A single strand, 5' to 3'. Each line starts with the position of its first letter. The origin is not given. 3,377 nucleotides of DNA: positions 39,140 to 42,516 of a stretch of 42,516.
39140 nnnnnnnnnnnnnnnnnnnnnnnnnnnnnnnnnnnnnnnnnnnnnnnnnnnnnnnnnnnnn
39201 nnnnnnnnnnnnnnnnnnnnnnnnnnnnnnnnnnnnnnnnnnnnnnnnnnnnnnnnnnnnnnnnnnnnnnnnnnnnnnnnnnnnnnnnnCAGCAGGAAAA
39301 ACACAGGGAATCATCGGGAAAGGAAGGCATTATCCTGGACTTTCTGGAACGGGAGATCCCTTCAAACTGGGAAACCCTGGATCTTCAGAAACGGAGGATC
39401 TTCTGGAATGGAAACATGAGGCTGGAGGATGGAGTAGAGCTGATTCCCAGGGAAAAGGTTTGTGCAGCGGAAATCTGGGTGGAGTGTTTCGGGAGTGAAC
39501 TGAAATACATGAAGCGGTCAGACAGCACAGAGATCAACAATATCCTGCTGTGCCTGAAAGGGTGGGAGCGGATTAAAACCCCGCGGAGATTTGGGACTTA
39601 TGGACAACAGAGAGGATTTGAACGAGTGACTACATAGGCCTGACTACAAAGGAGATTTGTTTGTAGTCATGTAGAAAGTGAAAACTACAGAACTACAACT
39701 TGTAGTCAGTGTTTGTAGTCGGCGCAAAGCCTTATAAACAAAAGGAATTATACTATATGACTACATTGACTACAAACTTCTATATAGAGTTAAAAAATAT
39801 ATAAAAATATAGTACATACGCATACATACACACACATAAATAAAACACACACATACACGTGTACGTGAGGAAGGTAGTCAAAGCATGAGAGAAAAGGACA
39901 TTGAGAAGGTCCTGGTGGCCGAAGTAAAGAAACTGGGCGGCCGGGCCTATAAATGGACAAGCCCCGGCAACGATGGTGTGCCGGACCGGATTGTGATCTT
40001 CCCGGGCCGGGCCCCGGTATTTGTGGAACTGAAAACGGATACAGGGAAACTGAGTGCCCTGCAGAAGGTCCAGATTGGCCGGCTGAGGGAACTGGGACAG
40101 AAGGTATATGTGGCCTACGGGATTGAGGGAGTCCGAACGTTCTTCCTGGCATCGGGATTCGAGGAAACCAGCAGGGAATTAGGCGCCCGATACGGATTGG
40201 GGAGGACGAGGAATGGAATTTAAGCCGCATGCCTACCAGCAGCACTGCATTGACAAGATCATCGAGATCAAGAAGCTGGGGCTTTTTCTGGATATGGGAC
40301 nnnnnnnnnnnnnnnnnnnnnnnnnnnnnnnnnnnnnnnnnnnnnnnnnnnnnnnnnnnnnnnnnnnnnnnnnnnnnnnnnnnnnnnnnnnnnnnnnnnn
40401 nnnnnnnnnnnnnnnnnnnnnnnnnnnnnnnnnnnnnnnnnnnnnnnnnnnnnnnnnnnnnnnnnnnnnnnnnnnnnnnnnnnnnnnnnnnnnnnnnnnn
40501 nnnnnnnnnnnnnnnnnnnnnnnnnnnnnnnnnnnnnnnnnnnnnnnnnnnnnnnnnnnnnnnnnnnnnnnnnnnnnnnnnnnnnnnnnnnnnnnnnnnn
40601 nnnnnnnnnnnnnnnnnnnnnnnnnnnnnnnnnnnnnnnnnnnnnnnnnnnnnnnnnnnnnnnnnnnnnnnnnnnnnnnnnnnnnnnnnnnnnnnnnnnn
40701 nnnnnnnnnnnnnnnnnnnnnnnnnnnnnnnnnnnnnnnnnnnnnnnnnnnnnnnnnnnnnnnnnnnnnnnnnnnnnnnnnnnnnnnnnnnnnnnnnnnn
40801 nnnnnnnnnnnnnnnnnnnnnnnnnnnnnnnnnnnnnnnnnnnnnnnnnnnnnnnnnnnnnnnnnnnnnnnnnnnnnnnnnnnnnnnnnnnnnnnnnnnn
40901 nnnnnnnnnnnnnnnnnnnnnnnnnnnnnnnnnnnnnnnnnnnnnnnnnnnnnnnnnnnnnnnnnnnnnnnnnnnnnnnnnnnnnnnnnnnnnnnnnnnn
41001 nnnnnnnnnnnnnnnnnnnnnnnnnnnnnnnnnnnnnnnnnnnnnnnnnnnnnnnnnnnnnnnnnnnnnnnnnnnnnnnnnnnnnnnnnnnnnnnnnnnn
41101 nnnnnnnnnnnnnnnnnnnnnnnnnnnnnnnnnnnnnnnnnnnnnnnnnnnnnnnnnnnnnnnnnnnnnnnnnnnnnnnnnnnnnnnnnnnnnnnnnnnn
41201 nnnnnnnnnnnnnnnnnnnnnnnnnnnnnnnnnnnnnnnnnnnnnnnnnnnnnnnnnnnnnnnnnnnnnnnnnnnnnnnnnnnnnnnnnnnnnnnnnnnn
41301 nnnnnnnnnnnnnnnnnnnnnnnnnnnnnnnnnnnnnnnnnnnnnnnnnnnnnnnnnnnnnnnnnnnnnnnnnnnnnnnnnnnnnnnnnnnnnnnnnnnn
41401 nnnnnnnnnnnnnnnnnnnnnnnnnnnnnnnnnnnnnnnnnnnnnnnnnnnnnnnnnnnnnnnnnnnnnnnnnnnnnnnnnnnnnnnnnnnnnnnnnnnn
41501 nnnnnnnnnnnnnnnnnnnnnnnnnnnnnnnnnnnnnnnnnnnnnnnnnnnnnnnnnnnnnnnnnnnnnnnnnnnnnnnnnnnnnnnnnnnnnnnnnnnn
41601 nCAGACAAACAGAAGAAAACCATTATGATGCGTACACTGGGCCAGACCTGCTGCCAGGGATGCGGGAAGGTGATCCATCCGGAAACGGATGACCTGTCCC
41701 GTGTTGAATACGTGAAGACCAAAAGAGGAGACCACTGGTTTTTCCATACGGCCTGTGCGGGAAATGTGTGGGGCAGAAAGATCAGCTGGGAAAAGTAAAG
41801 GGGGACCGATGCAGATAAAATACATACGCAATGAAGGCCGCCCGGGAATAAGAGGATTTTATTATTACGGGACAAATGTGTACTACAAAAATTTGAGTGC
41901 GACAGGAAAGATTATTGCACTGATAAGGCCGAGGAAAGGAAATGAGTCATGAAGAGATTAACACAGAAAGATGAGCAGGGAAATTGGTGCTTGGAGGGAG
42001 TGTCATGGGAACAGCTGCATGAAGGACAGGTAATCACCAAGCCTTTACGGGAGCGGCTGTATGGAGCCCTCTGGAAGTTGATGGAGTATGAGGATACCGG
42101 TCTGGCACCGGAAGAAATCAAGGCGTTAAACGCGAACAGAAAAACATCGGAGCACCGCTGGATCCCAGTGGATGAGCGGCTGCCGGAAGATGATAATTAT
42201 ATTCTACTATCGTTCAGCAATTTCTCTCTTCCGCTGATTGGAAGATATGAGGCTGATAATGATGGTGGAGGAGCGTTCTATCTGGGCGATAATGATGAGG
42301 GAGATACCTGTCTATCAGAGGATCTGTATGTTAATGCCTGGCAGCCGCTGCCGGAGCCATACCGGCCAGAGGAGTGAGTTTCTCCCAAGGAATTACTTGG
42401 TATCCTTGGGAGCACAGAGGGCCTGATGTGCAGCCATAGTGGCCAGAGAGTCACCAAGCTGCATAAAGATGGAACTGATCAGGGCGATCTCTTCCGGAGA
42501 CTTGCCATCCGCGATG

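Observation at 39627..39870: Iteron cluster plus AT-rich stretch plus CA/CATA low-complexity tract downstream of the primase: candidate origin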

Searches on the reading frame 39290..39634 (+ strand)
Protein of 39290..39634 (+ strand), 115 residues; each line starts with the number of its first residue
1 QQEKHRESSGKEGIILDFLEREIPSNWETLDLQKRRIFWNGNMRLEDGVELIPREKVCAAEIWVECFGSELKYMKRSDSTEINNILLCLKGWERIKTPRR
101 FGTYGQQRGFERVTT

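Call 30: find_homologous_proteins(query=window:39290-39634:+, max_evalue=0.001)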
Query window:39290-39634:+ (115 aa): 18 proteins with E <= 0.001 among 25 candidates.
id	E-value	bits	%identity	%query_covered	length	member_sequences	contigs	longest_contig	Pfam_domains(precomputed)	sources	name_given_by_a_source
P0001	4.8e-62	225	86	100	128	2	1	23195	-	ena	-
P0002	6.8e-54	199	74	100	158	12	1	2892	PF01210.30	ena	-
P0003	4.5e-48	180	71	98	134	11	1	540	-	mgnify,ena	mgnify:FL=1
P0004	4.8e-48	180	74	95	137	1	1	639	-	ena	-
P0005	1.8e-45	171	71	92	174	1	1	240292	-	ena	-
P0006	1.5e-44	169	65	98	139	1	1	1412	-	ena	-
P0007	7.6e-42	160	65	98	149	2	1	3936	-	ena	-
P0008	4.9e-41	157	87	69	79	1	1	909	-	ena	-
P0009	1.5e-38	149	85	69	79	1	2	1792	-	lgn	-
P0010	2.4e-38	149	62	89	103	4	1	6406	-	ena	-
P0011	3.9e-38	148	61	98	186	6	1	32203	PF05272.18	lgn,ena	-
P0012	1.8e-37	146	57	97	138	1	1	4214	-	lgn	-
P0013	2.0e-37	146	56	97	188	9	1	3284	PF05272.18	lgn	-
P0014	5.4e-36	141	60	89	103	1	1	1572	-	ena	-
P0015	8.9e-36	140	65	86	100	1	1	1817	-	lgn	-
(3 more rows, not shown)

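Call 36: predict_structure(alignment_id=A1)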
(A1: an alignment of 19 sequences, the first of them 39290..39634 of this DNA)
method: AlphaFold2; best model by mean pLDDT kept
length: 115 residues; sequences in the alignment: 19
mean_pLDDT: 90.6   pTM: 0.81
mean pLDDT of the five models: 90.6, 90.3, 90.0, 89.7, 89.3
residues with pLDDT >= 90: 100; 70-90: 6; 50-70: 7; < 50: 2
segments of 3 or more residues with pLDDT < 50: none
pLDDT, mean of each block of 10 residues (from residue 1): 58 95 95 93 91 96 94 95 95 95 95 83
secondary structure, 60 per line:
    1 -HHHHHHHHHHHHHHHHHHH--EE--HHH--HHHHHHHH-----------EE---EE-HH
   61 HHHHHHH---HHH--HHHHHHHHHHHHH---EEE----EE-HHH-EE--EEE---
elements in order: H2-20 H32-39 H59-67 H76-88 E92-94 E110-112

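Call 38: fold_search(model_id=the predicted structure, library=pdb)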
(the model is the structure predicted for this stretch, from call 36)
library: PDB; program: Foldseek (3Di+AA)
matches with E <= 10: 173; with E <= 0.001: 6
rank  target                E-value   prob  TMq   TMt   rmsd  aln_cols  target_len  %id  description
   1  7pds_C                1.4e-04  1.00  0.72  0.20   4.2       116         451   24  The structure of PriRep1 with dsDNA (released 2022-07-13)
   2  7pds_D                1.6e-04  1.00  0.68  0.19   4.6       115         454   25  The structure of PriRep1 with dsDNA (released 2022-07-13)
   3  7pds_F                2.2e-04  1.00  0.71  0.20   3.8       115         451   25  The structure of PriRep1 with dsDNA (released 2022-07-13)
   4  7pds_A                2.5e-04  1.00  0.73  0.20   4.2       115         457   26  The structure of PriRep1 with dsDNA (released 2022-07-13)
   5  7pds_E                6.8e-04  1.00  0.71  0.19   5.6       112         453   26  The structure of PriRep1 with dsDNA (released 2022-07-13)
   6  7pds_B                8.7e-04  1.00  0.73  0.20   3.3       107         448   26  The structure of PriRep1 with dsDNA (released 2022-07-13)
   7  5bs6_D                9.9e-01  0.13  0.29  0.17   7.2        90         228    6  Apo structure of transcriptional factor AraR from Bacteroides thetaiotaomicron VPI (released 2015-06-17)
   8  9d2l_O                1.1e+00  0.18  0.27  0.31   5.3        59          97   14  FoxP3 multimers bridge four T2G repeat DNAs (released 2025-10-29)
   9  5bs6_B                1.1e+00  0.16  0.27  0.16   4.8        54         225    7  Apo structure of transcriptional factor AraR from Bacteroides thetaiotaomicron VPI (released 2015-06-17)
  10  6jcl_D                1.1e+00  0.08  0.20  0.13   6.0        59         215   14  Crystal structure of cofactor-bound Rv0187 from MTB (released 2019-12-11)
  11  8cll_A                1.3e+00  0.08  0.22  0.11   6.0        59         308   12  Structural insights into human TFIIIC promoter recognition (released 2023-06-21)
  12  8sro_C                1.4e+00  0.16  0.28  0.35   5.2        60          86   13  FoxP3 tetramer on TTTG repeats (released 2023-10-18)
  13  2b0l_C                1.5e+00  0.08  0.25  0.28  10.6       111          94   14  C-terminal DNA binding domain of transcriptional pleiotropic repressor CodY. (released 2006-02-21)
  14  7yz7_A                1.5e+00  0.18  0.29  0.28   6.9        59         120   12  Crystal structure of the zebrafish FoxH1 bound to the TGTGGATT site (released 2022-11-16)
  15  8sro_A                1.5e+00  0.16  0.29  0.36   5.3        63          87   13  FoxP3 tetramer on TTTG repeats (released 2023-10-18)
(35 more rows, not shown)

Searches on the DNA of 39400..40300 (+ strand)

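Call 9: search_dna_similar(query=window:39400-40300:+, collection=phages, mode=distant, max_rows=30)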
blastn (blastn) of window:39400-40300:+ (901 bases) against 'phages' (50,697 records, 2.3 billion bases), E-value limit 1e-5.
Records with a match: 1; places in all: 1; records where one place covers at least 80% of the query: 0.
Best place of each record, by identity: 80-90% 1.
By first word of the organism name: Vibrio 1.
By host as written in the record: Vibrio variabilis R-40492 1.
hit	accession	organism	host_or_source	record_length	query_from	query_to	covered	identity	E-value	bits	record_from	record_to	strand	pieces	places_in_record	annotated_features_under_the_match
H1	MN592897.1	Vibrio phage MZH0603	Vibrio variabilis R-40492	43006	552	603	6%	84.6%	3e-6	59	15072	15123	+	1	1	hypothetical protein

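Call 16: search_rna_families(source=window, start=39400, end=40100, threshold=evalue, max_evalue=10)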
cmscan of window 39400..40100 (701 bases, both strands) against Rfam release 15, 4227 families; matches with E-value up to 10: 6.
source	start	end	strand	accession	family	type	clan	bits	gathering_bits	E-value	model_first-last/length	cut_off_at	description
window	39800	39864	-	RF04217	mir-297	Gene; miRNA;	-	22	90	0.31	1-71/71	no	mir-297 microRNA precursor family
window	39657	39824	-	RF01580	RUF3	Gene; sRNA;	-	21.1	80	4.6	1-187/187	no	Plasmodium RNA of unkown function RU6-F3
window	39801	39866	-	RF02274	AniS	Gene;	-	17.9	50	2.2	1-106/106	no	AniS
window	39801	39874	-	RF04177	BTnc201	Gene; sRNA;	-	16.7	105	3.8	1-99/99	no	Bacteroides sRNA BTnc201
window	39621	39729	-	RF04079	MIR161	Gene; miRNA;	-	16.3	90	1.9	1-136/136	no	MIR161 microRNA precursor family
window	39641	39669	+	RF04195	MIR6217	Gene; miRNA;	-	12.6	110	4.1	1-228/228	no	MIR6217 microRNA precursor family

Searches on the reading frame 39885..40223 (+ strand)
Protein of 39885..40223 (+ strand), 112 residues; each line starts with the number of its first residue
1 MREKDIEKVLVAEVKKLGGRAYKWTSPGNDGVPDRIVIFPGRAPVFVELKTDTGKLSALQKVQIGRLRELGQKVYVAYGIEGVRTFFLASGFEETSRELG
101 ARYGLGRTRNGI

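Call 8: search_protein_families(library=pfam, proteins=[window:39885-40223:+])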
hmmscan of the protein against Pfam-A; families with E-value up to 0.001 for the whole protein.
window:39885-40223:+ (112 aa): 1 family
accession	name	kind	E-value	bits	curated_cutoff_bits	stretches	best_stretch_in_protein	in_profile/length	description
PF08774.17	VRR_NUC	-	6.1e-05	23.5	23.8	1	29-79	61-114/116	VRR-NUC domain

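Call 24: search_protein_families(library=phrogs, proteins=[window:39885-40220:+])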
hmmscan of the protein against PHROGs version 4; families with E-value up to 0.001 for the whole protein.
window:39885-40220:+ (112 aa): 3 families
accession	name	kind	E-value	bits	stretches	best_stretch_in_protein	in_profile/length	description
phrog_93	-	DNA, RNA and nucleotide metabolism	5.6e-27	95.6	1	1-90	352-441/613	endonuclease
phrog_824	-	unknown function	7.1e-10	40.2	1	31-89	113-173/265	-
phrog_5702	-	DNA, RNA and nucleotide metabolism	1.5e-06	29.1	1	30-81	5-57/70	Holliday junction resolvase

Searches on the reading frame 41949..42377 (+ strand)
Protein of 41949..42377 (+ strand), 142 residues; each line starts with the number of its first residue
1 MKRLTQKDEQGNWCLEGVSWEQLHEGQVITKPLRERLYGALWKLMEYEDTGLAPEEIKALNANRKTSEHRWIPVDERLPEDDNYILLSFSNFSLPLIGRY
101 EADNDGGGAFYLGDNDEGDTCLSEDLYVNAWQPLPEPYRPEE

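Call 8: search_protein_families(library=pfam, proteins=[window:41949-42377:+])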
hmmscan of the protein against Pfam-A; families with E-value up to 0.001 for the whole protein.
window:41949-42377:+ (142 aa): 1 family
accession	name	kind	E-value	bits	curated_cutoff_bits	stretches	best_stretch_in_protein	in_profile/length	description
PF04448.17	DUF551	-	1.3e-06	29.6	22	1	71-137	2-66/68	Protein of unknown function (DUF551)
